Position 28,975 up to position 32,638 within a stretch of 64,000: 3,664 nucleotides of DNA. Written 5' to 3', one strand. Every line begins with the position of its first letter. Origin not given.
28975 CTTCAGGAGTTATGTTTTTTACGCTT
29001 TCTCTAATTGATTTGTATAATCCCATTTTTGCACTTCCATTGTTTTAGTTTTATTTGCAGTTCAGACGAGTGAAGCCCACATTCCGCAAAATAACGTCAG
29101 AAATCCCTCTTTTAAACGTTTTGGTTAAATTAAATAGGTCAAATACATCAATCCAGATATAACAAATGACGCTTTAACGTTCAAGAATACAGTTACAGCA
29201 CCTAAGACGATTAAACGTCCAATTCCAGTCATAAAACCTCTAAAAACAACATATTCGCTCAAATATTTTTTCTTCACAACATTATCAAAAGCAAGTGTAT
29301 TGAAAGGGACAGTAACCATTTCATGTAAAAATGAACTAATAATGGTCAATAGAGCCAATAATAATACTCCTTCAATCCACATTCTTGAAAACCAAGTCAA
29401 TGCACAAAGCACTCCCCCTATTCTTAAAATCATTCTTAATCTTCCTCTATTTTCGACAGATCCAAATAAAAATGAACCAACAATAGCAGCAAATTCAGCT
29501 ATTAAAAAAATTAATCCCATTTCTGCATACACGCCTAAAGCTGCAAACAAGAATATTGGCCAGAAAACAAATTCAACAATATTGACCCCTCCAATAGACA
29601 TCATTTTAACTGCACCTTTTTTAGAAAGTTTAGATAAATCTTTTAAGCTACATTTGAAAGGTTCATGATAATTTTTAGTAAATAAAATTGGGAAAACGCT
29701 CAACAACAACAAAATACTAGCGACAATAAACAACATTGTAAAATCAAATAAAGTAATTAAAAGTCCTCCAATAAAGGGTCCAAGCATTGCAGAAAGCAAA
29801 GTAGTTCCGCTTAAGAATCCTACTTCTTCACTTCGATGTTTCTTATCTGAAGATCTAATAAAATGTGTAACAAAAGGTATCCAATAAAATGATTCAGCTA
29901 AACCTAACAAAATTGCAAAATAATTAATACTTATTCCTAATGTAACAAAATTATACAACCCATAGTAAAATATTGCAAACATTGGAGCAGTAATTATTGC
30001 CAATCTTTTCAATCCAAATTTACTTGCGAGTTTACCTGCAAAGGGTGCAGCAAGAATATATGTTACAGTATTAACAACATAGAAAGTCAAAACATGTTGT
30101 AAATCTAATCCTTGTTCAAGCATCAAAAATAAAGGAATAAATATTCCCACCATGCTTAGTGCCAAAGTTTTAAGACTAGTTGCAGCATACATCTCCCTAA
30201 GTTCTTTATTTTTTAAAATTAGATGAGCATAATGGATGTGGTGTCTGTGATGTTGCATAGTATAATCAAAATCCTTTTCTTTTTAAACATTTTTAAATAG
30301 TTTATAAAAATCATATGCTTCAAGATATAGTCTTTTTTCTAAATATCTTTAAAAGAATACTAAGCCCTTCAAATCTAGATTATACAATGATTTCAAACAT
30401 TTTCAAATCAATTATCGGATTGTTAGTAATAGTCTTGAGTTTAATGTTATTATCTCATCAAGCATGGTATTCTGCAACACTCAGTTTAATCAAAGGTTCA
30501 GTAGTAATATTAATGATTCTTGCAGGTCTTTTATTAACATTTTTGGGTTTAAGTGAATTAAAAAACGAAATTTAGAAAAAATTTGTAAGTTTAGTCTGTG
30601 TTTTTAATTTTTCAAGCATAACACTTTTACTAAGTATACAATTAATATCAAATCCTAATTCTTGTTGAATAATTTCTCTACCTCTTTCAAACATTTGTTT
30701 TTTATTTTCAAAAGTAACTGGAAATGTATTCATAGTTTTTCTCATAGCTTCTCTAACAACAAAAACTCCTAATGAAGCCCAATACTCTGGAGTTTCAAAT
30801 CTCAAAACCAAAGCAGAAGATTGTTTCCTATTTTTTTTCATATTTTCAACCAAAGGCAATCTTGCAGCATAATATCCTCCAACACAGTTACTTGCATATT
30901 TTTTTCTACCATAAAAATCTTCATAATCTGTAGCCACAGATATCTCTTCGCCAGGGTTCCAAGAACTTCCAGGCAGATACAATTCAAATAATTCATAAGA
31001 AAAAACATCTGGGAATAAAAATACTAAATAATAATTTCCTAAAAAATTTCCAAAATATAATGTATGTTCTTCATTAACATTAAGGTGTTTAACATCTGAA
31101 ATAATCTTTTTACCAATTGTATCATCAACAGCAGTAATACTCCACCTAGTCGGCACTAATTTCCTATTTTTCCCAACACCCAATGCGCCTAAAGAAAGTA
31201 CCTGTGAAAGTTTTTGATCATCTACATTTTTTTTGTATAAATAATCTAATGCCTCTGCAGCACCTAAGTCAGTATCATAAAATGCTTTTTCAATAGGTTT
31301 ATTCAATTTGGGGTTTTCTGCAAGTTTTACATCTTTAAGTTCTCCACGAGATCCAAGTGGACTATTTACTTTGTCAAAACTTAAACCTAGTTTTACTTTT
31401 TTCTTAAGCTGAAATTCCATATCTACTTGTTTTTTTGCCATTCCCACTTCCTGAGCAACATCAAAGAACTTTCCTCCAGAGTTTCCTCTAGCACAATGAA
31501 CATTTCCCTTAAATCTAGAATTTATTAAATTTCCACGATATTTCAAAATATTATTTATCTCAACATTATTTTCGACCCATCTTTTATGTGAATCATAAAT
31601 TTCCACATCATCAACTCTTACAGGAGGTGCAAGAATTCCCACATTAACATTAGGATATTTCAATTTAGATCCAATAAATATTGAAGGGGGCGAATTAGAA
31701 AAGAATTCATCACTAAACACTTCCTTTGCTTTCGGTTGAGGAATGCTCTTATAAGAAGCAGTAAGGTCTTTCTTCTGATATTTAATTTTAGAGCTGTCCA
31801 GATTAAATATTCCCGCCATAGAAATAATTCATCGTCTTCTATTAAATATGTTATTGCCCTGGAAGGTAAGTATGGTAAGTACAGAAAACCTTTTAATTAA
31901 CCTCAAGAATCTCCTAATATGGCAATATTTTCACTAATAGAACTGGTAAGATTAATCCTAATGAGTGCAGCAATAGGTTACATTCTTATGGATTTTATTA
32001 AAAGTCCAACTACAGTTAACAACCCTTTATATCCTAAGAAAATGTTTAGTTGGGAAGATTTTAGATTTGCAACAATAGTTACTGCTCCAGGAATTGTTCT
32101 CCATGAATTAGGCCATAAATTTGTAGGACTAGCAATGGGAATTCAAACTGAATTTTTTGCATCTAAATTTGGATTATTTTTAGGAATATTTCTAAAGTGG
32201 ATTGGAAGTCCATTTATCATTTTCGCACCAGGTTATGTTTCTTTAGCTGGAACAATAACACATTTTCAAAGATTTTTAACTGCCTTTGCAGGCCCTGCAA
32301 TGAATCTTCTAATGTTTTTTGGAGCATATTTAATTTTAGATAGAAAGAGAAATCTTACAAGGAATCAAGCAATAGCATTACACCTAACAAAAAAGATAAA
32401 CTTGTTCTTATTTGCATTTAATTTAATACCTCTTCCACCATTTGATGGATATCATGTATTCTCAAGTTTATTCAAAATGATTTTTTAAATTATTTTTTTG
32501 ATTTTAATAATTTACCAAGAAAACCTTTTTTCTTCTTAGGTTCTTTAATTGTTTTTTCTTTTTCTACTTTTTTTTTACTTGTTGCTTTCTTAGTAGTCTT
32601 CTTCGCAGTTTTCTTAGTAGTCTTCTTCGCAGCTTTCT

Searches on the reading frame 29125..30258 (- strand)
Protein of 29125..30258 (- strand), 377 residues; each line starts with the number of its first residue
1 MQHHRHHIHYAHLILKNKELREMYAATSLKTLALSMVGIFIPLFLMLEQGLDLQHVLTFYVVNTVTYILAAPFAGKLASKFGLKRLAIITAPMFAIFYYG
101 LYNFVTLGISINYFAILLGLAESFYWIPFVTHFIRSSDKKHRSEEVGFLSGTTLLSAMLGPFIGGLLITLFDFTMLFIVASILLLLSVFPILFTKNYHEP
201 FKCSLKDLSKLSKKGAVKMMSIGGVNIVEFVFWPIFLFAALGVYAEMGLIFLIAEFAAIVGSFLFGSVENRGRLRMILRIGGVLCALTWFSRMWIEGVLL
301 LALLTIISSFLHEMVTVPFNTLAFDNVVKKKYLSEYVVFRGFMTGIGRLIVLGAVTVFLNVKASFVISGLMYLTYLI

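Call 31: search_protein_families(library=pfam, proteins=[window:29125-30258:-], max_evalue=0.01)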
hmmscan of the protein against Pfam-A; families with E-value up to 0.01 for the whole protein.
window:29125-30258:- (377 aa): 2 families
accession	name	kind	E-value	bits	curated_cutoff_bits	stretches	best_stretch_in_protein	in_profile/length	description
PF07690.21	MFS_1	-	4.1e-27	95.4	33.4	1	25-349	3-344/347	Major Facilitator Superfamily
PF12832.13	MFS_1_like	-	2.7e-06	27.1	25.2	0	36-124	14-104/373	MFS_1 like family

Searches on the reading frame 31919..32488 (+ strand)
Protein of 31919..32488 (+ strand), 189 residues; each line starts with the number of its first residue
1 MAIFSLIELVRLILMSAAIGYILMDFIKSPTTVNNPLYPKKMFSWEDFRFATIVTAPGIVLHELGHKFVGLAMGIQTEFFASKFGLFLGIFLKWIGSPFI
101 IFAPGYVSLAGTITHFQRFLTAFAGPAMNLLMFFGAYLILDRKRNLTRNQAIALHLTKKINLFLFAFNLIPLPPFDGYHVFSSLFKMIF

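Call 85: search_protein_families(library=pfam, proteins=[window:31919-32488:+], max_evalue=0.1)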
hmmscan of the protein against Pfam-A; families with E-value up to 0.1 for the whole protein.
window:31919-32488:+ (189 aa): 2 families
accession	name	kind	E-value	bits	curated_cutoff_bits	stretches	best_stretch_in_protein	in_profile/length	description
PF02163.28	Peptidase_M50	-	5.7e-14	52.4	27.2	2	58-140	9-100/221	Peptidase family M50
PF13398.12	Peptidase_M50B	-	0.01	16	26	1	59-144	25-93/201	Peptidase M50B-like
